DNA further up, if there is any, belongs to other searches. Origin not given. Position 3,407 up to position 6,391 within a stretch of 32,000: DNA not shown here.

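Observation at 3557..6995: CIRCE operator controlling a short hrcA that is tightly coupled to a T4CP-like ATPase instead of chaperone genes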

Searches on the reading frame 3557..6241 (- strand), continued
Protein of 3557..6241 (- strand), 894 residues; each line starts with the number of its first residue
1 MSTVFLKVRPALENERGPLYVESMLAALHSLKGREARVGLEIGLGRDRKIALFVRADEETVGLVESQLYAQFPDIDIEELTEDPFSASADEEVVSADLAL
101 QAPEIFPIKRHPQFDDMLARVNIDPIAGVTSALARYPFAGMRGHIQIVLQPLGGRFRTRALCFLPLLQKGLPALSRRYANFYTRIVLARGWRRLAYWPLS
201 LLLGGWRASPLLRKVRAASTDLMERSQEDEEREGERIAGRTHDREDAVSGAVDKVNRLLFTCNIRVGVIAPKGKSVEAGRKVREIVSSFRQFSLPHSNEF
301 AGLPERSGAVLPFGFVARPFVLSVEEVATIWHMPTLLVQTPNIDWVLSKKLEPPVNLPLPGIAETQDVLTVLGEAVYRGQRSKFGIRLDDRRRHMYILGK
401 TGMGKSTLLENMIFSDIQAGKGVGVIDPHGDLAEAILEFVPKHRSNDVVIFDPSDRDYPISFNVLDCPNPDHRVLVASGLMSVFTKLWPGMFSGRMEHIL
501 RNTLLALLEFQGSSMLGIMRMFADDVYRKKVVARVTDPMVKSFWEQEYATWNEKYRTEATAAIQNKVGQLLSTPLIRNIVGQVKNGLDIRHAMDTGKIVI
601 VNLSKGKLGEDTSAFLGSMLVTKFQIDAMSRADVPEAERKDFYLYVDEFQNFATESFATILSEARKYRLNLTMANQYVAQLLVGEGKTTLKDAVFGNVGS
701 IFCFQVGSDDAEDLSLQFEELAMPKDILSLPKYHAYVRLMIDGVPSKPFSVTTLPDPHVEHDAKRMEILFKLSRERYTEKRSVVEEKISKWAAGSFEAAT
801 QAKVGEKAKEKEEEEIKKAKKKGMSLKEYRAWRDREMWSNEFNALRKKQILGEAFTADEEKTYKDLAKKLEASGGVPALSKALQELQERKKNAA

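Call 18: search_solved_structures(query=window:3557-6241:-, max_evalue=0.01, show_alignments=2)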
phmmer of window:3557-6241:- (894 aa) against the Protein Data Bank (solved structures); distinct sequences matched with E-value up to 0.01: 2.
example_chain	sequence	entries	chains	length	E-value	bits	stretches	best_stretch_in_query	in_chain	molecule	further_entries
1gl6_A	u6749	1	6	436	7.1e-05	24.4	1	389-434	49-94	ATPASE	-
1e9r_A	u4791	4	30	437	7.1e-05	24.4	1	389-434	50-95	CONJUGAL TRANSFER PROTEIN TRWB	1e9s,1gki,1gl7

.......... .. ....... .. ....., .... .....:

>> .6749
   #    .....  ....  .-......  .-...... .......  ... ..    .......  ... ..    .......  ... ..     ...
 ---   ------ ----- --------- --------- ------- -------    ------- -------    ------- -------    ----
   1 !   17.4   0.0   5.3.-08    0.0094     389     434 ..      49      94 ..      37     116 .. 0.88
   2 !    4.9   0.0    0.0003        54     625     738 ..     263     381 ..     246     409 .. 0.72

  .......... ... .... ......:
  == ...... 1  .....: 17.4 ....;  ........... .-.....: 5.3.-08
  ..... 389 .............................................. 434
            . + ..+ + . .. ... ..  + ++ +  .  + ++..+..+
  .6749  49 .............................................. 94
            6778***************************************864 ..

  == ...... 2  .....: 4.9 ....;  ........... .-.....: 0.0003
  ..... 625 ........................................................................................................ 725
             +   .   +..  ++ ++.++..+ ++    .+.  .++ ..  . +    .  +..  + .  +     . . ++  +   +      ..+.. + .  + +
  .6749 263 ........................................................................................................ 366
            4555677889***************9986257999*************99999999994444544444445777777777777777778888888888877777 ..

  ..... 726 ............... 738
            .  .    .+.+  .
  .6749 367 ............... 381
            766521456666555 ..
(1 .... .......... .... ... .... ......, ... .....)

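Call 34: search_protein_representatives(protein=window:3557-6241:-)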
Query: 894 residues. Proteins with E-value up to 0.001 (for the whole library): 22769; up to 1e-10: 15205; up to 1e-30: 6289. The best 150 are listed.
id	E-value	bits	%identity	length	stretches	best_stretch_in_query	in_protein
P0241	0.0e+00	1206.1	63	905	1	4-893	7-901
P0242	1.4e-282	956.4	63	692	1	16-699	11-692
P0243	1.2e-250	850.7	100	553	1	504-894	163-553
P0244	1.7e-219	747.7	48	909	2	93-795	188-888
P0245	1.8e-199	681.4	46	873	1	47-820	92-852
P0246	7.7e-199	679.3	47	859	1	5-796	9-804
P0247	2.9e-193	660.9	71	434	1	240-664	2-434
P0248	3.7e-191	653.9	47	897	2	240-805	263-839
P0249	4.8e-190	650.2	44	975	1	5-817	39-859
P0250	7.9e-190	649.5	48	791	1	11-791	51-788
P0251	2.7e-188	644.5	43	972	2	241-813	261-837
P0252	3.2e-183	627.7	52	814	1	233-820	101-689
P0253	1.4e-182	625.5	53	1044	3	257-807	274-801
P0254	8.2e-180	616.4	44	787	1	2-780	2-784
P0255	2.3e-178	611.6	45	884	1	4-801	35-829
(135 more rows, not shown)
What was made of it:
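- On Pan-Patescibacteria DUF8128 plus TrwB-like ATPase family: There are 22,769 representative clusters at E up to 1e-3 (call 34).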

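Call 36: find_related_loci(query=A3, collection=genome_contigs, flank=10000)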
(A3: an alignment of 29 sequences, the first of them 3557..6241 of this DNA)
Query A3 (894 aa) in genome_contigs; peptide patterns used: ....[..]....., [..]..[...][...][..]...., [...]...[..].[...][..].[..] (x = any residue, [..] = any of these).
600 stretches matched a pattern (row limit reached: there are more); 586 encode a relative of the query (tblastn E <= 1e-3); the best 80 are kept; 80 distinct loci.
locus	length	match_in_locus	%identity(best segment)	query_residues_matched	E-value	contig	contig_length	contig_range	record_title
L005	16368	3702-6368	60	4-883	0e+0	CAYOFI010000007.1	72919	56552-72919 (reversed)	MAG TPA_asm: uncultured Candidatus Peribacteria bacterium isolate SRP278252_co2_829 genome assembly, contig: NODE_541_le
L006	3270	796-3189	61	1-795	0e+0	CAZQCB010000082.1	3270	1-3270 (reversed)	MAG TPA_asm: uncultured Candidatus Peribacteria bacterium isolate SRP178908_co2_130 genome assembly, contig: NODE_26967_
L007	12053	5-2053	68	212-894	0e+0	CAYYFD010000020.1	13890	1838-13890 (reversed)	MAG TPA_asm: uncultured Candidatus Peribacteria bacterium isolate binchicken_co186_64 genome assembly, contig: NODE_5580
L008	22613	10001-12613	45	6-823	0e+0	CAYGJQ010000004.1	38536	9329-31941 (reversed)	MAG TPA_asm: uncultured Candidatus Peribacteria bacterium isolate ERP116193_co1_273 genome assembly, contig: NODE_2970_l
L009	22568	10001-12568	45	6-821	0e+0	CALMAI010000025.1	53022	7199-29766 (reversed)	MAG TPA_asm: uncultured Candidatus Peregrinibacteria bacterium isolate SRR2107183_bin.16_CONCOCT_v1.1_MAG genome assembl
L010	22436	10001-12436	48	13-819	0e+0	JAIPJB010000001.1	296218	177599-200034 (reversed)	MAG: Candidatus Gracilibacteria bacterium isolate Tobar13m-G49 Tobar13m-20mill-C6, whole genome shotgun sequence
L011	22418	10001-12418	48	14-817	0e+0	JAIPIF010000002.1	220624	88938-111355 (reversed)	MAG: Candidatus Gracilibacteria bacterium isolate Tobar13.5m-G68 Tobar13-5m-C42, whole genome shotgun sequence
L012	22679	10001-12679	67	1-891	0e+0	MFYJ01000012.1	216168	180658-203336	MAG: Candidatus Peribacteria bacterium RIFOXYB1_FULL_54_35 rifoxyb1_full_scaffold_63, whole genome shotgun sequence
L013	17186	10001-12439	42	6-830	0e+0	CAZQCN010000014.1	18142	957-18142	MAG TPA_asm: uncultured Candidatus Peribacteria bacterium isolate SRP286056_co1_780 genome assembly, contig: NODE_3702_l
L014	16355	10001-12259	38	6-792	3e-174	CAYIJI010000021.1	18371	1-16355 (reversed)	MAG TPA_asm: uncultured Candidatus Saccharibacteria bacterium isolate ERP119705_co23_573 genome assembly, contig: NODE_2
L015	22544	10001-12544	53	5-817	2e-172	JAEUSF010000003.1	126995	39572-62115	MAG: Candidatus Doudnabacteria bacterium isolate new MAG-296 NODE_3_length_126995_cov_4.934848, whole genome shotgun seq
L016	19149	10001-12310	53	39-794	3e-170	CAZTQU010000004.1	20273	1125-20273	MAG TPA_asm: uncultured Candidatus Saccharibacteria bacterium isolate binchicken_co196_248 genome assembly, contig: NODE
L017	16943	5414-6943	51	320-793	4e-169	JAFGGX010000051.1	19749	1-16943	MAG: Candidatus Buchananbacteria bacterium isolate Zod_Metabat.1414 k87_14395431, whole genome shotgun sequence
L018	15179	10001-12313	38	49-793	3e-168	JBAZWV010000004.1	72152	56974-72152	MAG: Patescibacteria group bacterium isolate SO_2017_GW1_40 NODE_2142_length_72152_cov_1.367456_OW334_2017, whole genome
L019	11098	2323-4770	48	52-882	1e-166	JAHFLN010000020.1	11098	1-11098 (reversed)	MAG: Candidatus Harrisonbacteria bacterium isolate nzgw434 NODE_4228_length_11099_cov_4.479596, whole genome shotgun seq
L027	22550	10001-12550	56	13-793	5e-165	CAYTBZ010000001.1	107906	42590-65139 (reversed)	MAG TPA_asm: uncultured Gammaproteobacteria bacterium isolate binchicken_co6_188 genome assembly, contig: NODE_46_length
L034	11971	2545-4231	55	321-810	8e-161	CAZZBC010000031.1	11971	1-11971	MAG TPA_asm: uncultured Gammaproteobacteria bacterium isolate binchicken_co232_117 genome assembly, contig: NODE_10501_l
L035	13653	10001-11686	46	319-823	5e-160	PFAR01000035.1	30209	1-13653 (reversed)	MAG: Candidatus Falkowbacteria bacterium CG10_big_fil_rev_8_21_14_0_10_43_10 CG10_8_21_14_0.10_scaffold_2293_c, whole ge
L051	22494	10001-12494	55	13-793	4e-156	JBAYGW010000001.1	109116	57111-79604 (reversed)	MAG: Patescibacteria group bacterium isolate SO_2016_GW1_134 scaffold00414_OW334_2016, whole genome shotgun sequence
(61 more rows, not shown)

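Call 44: search_protein_families(library=pfam, proteins=[L016:3434-5968:+, L016:5965-7626:+, L016:7611-8519:+, L016:8648-9670:+, L016:9677-10987:+, L016:11036-12571:+, L016:12546-13691:+, L016:13672-14850:+, L016:14837-15271:+, L034:4630-6228:+], max_evalue=0.001)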
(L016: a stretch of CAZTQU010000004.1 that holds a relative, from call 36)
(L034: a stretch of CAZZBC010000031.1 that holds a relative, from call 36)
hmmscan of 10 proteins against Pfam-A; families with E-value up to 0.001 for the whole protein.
L016:3434-5968:+ (844 aa): 5 families
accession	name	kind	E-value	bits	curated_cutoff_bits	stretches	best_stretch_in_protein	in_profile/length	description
PF07517.20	SecA_DEAD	-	3.3e-114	381.5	24.6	1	9-414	2-289/290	SecA DEAD-like domain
PF21090.3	P-loop_SecA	-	1.4e-70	237.5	27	2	430-532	1-103/205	SecA P-loop domain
PF07516.18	SecA_SW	-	2.7e-54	184.7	26.7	1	617-840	1-200/200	SecA Wing and Scaffold domain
PF01043.26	SecA_PP_bind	-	9.7e-40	136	23.5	1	263-371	2-110/110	SecA preprotein cross-linking domain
PF00270.35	DEAD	-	0.00012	22.3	26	0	93-125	11-46/167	DEAD/DEAH box helicase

L016:5965-7626:+ (553 aa): 7 families
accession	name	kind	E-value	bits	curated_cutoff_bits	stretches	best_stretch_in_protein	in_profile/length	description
PF13616.12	Rotamase_3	-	2.4e-29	102.7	22.5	1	144-230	30-115/116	PPIC-type PPIASE domain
PF00639.27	Rotamase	-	1.7e-25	90.3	21.7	1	147-229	15-97/97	PPIC-type PPIASE domain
PF22599.2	SecDF_P1_head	-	2.8e-24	85.6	27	1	248-366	9-114/114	SecDF, P1 head subdomain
PF02355.23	SecD_SecF_C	-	5e-14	52.6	20.5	1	368-536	13-184/189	Protein export membrane protein SecD/SecF, C-terminal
PF21760.3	SecD_1st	-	5.8e-13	48.5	27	1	71-129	3-58/60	Protein translocase subunit SecDF, P1 domain, N-terminal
PF13145.12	Rotamase_2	-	1e-08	36.5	27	1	142-233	26-111/121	PPIC-type PPIASE domain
PF03176.21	MMPL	-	1.8e-06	27.6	20.5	1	415-541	180-305/333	MMPL family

L016:7611-8519:+ (302 aa): 3 families
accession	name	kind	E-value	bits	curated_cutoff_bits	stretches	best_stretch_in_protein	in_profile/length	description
PF02355.23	SecD_SecF_C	-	6.1e-57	192.5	20.5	1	113-299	14-188/189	Protein export membrane protein SecD/SecF, C-terminal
PF07549.19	Sec_GG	-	4.3e-05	23.3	20.3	1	34-45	7-18/28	SecD/SecF GG Motif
PF00873.25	ACR_tran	-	0.0001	20.6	28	1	176-290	367-478/1021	AcrB/AcrD/AcrF family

L016:8648-9670:+ (340 aa): 2 families
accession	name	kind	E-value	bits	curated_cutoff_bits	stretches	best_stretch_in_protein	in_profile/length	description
PF04545.22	Sigma70_r4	-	2e-12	46.9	24.1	1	17-68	3-50/50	Sigma-70, region 4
PF05066.19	HARE-HTH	-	1.6e-08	35.3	25.9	0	214-276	8-71/71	HB1, ASXL, restriction endonuclease HTH domain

L016:9677-10987:+ (436 aa): 0 families

L016:11036-12571:+ (511 aa): 5 families
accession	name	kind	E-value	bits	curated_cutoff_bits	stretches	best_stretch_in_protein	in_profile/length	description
PF23477.1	zf_Tbcl_2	-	6.9e-15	54.9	27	1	433-466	2-35/37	Probable treble clef zinc finger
PF10412.15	TrwB_AAD_bind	-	6.9e-09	35.5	20.5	1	26-338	12-310/387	Type IV secretion-system coupling protein DNA-binding domain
PF01935.23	DUF87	-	1.2e-05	26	23.2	1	23-252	16-211/220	Helicase HerA, central domain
PF12696.13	TraG-D_C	-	1.6e-05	25.3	22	1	280-347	3-73/126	TraM recognition site of TraD and TraG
PF13401.12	AAA_22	-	6e-05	23.8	27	0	28-53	4-29/130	AAA domain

L016:12546-13691:+ (381 aa): 1 family
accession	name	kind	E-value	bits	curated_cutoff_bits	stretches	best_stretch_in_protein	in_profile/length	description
PF00162.24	PGK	-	3.7e-77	260.3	27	1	6-360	2-379/379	Phosphoglycerate kinase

L016:13672-14850:+ (392 aa): 2 families
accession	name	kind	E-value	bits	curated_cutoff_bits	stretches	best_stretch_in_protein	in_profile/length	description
PF01368.27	DHH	-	1.6e-19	70.8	28.1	1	25-173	1-123/125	DHH family, N-terminal domain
PF02272.25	DHHA1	-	2.8e-08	34.6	25.9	1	303-386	10-97/102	DHHA1 domain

L016:14837-15271:+ (144 aa): 2 families
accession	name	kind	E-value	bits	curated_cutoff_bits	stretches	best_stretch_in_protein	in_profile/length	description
PF13456.12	RVT_3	-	3.9e-14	53.1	21.6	1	8-133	2-123/123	Reverse transcriptase-like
PF00075.30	RNase_H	-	4.7e-12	46.7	25.8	1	2-133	2-139/141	RNase H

L034:4630-6228:+ (532 aa): 1 family
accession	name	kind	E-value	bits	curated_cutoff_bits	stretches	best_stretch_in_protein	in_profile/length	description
PF13632.12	Glyco_trans_2_3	-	2.1e-08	34.6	27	1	235-433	3-185/198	Glycosyl transferase family group 2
